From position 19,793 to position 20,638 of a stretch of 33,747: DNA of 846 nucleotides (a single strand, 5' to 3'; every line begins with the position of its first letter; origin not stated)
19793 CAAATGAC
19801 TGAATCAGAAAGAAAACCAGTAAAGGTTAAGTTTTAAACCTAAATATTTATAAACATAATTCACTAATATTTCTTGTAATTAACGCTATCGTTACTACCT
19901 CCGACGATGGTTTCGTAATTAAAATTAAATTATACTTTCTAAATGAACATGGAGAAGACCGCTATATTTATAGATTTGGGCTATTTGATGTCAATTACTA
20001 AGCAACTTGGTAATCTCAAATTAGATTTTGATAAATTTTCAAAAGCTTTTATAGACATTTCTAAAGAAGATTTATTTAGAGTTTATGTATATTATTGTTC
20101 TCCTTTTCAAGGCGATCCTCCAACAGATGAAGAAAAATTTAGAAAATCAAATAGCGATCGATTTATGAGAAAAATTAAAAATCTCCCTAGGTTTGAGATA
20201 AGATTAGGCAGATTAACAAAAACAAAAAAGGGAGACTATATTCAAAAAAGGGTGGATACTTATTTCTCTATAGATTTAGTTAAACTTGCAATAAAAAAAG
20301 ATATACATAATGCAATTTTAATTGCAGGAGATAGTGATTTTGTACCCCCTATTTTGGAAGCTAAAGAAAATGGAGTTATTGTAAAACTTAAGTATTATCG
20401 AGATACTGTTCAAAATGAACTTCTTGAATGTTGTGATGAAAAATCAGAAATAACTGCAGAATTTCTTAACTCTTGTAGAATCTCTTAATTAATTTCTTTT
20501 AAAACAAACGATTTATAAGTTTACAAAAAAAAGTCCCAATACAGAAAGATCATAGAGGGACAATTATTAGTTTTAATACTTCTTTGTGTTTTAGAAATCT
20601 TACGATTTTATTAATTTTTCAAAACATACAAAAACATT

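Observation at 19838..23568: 3.7-kb accessory block (NYN nuclease, RecQ-HTH helicase, truncated wHTH, two unknown coupled ORFs) between lemA and an M48/HtpX protease gene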

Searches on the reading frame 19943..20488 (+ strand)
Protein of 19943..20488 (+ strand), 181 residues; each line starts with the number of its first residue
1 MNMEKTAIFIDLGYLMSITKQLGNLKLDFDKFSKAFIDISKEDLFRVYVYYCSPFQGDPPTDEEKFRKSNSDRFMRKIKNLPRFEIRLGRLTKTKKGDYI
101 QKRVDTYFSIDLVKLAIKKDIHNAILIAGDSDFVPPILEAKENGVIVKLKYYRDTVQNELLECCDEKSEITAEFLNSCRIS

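Call 3: search_protein_families(library=pfam, proteins=[window:19943-20488:+], max_evalue=0.1)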
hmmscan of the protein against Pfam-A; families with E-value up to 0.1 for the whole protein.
window:19943-20488:+ (181 aa): 1 family
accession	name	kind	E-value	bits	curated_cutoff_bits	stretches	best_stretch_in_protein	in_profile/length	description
PF01936.24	NYN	-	4.5e-13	50.4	24.2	1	5-166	1-140/145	NYN domain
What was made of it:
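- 19943..20488 (+): NYN-domain nuclease gene (181 aa), apparently intact. Pfam NYN, E 4.5e-13 (call 3).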

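Call 4: search_protein_families(library=padloc, proteins=[window:19943-20488:+], max_evalue=0.1)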
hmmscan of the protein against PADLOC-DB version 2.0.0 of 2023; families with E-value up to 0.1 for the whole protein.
window:19943-20488:+ (181 aa): 2 families
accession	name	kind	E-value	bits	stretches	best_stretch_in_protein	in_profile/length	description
PDLC04163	HEC-09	-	1.8e-05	22.5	1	95-143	97-145/203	-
PDLC01154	NYN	-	7.2e-05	20.3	1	6-162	148-287/310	"LabA-like protein, NYN family nuclease"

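Call 25: find_related_loci(query=window:19943-20488:+, collection=viral_contigs, flank=8000)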
Query window:19943-20488:+ (181 aa) in viral_contigs; peptide patterns used: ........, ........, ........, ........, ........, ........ (x = any residue, [..] = any of these).
13 stretches matched a pattern, but none encodes a relative of the query by tblastn (E <= 1e-3).

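Call 33: search_protein_families(library=phrogs, proteins=[window:19943-20488:+], max_evalue=1)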
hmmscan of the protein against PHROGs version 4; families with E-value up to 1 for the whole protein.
window:19943-20488:+ (181 aa): 2 families
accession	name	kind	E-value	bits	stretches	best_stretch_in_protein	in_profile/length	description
phrog_5783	-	unknown function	2.9e-16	60.8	2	98-167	148-217/246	-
phrog_7929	-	unknown function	0.025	15.3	0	1-139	1-149/210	-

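Call 34: search_protein_families(library=ncbifam, proteins=[window:19943-20488:+], max_evalue=1)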
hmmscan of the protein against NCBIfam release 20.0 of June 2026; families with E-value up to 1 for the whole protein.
window:19943-20488:+ (181 aa): 1 family
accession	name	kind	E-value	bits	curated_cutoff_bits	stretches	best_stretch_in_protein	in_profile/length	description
TIGR00288.1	TIGR00288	hypoth_equivalog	0.057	13.3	178.45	1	103-144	88-129/160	TIGR00288 family NYN domain-containing protein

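Call 36: find_related_loci(query=window:19943-20488:+, collection=metagenome_contigs, flank=8000)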
Query window:19943-20488:+ (181 aa) in metagenome_contigs; peptide patterns used: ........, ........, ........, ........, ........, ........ (x = any residue, [..] = any of these).
225 stretches matched a pattern; 6 encode a relative of the query (tblastn E <= 1e-3); 6 distinct loci.
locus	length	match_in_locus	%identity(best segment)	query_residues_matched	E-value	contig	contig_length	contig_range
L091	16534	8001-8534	74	2-179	6e-91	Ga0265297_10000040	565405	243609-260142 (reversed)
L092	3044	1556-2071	75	6-177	3e-89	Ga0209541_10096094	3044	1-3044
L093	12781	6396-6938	69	1-181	5e-85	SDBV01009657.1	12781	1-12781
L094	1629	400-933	67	4-181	2e-88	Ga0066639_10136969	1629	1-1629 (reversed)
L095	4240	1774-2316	67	1-181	1e-81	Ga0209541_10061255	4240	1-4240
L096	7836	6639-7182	97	1-181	3e-67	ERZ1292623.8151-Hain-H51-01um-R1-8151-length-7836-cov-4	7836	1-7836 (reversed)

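Call 40: search_protein_families(library=pfam, proteins=[L091:3826-6024:-, L091:6725-7270:+, L091:7318-7797:-, L091:12172-13032:-, L093:3068-3739:-, L093:4566-5723:-, L093:7736-8680:-, L093:9082-9363:-, L093:9421-9765:-, L093:9762-10337:-], max_evalue=0.01)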
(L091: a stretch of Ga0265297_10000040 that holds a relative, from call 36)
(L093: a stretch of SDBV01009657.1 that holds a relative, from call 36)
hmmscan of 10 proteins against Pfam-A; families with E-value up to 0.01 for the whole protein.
L091:3826-6024:- (732 aa): 10 families
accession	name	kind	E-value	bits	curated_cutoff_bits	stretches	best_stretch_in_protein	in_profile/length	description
PF00561.26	Abhydrolase_1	-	1.7e-07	31.6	25.8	1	555-624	41-112/245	alpha/beta hydrolase fold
PF01674.24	Lipase_2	-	1.1e-06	28.8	20.3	1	563-633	56-121/219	Lipase (class 2)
PF07819.20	PGAP1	-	2.8e-06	27.7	24.3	1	569-619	77-130/233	PGAP1-like alpha/beta domain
PF02450.21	LCAT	-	3.9e-06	26.8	21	1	561-620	101-164/392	Lecithin:cholesterol acyltransferase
PF02089.21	Palm_thioest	-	1.2e-05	25.6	26.8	1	552-625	49-117/254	Palmitoyl protein thioesterase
PF12146.15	Hydrolase_4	-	1.6e-05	24.8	27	1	558-625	52-117/239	Serine aminopeptidase, S33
PF06028.17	DUF915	-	0.00045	20.1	22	1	557-684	77-208/255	Alpha/beta hydrolase of unknown function (DUF915)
PF24096.1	DUF7379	-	0.0052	17.2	33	0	578-620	66-114/191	Domain of unknown function (DUF7379)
PF06821.19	Ser_hydrolase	-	0.006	17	22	1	577-619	50-93/172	Serine hydrolase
PF05057.20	DUF676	-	0.0075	16.2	20.3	0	557-601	51-97/217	Putative serine esterase (DUF676)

L091:6725-7270:+ (181 aa): 1 family
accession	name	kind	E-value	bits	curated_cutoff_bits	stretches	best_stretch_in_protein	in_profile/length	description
PF00252.24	Ribosomal_L16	-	2.3e-26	92.7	27.9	1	23-174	7-132/132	Ribosomal protein L16p/L10e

L091:7318-7797:- (159 aa): 0 families

L091:12172-13032:- (286 aa): 3 families
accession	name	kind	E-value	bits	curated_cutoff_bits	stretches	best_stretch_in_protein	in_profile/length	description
PF01909.29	NTP_transf_2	-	1.6e-09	38.4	21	1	44-103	6-66/93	Nucleotidyltransferase domain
PF18765.7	Polbeta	-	1.6e-08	35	26.9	1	51-90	11-49/93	Polymerase beta, Nucleotidyltransferase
PF22600.2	MTPAP-like_central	-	0.0012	19.4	27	1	49-85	37-71/139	Poly(A) RNA polymerase, mitochondrial-like, central palm domain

L093:3068-3739:- (223 aa): 1 family
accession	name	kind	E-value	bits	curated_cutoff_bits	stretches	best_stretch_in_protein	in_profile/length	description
PF01351.25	RNase_HII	-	3.8e-43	148.1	25.8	1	6-209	1-198/199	Ribonuclease HII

L093:4566-5723:- (385 aa): 2 families
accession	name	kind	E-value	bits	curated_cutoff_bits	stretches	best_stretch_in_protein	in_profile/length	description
PF07690.21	MFS_1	-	3.6e-40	138.4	33.4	2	212-380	3-176/347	Major Facilitator Superfamily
PF04530.17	Viral_Beta_CD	-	0.0039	17.9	23.4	1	188-236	32-80/123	Viral Beta C/D like family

L093:7736-8680:- (314 aa): 1 family
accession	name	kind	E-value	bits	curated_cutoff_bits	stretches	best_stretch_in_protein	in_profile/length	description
PF08950.16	DUF1861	-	8.1e-97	324.3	28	1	20-308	10-295/296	Protein of unknown function (DUF1861)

L093:9082-9363:- (93 aa): 0 families

L093:9421-9765:- (114 aa): 3 families
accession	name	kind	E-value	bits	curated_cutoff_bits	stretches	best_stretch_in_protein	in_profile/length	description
PF04967.18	HTH_10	-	1.4e-06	28.5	23.1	1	73-106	19-52/53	HTH DNA binding domain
PF05168.19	HEPN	-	0.00038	21.1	22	1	40-100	21-76/117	HEPN domain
PF07984.18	NTP_transf_7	-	0.00077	19.2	27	1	31-87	179-235/321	Nucleotidyltransferase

L093:9762-10337:- (191 aa): 5 families
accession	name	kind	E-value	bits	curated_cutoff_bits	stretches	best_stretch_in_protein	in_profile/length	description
PF01909.29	NTP_transf_2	-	2.9e-10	40.8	21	1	88-163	2-83/93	Nucleotidyltransferase domain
PF18765.7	Polbeta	-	4e-10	40.2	26.9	1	90-175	3-89/93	Polymerase beta, Nucleotidyltransferase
PF22600.2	MTPAP-like_central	-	0.00018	22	27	1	85-140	24-77/139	Poly(A) RNA polymerase, mitochondrial-like, central palm domain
PF03445.19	DUF294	-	0.0015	18.9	21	1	81-131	30-81/138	Putative nucleotidyltransferase DUF294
PF12633.13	Adenyl_cycl_N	-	0.0046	17.4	27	1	94-145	86-135/199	Adenylate cyclase NT domain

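Call 99: search_protein_families(library=pfam, proteins=[L093:9082-9363:-], max_evalue=0.05)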
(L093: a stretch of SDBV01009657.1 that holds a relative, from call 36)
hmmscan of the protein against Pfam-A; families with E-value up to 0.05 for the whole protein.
L093:9082-9363:- (93 aa): 1 family
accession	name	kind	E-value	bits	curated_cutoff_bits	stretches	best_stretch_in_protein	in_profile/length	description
PF01250.22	Ribosomal_S6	-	0.031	14.9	27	0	20-44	19-43/90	Ribosomal protein S6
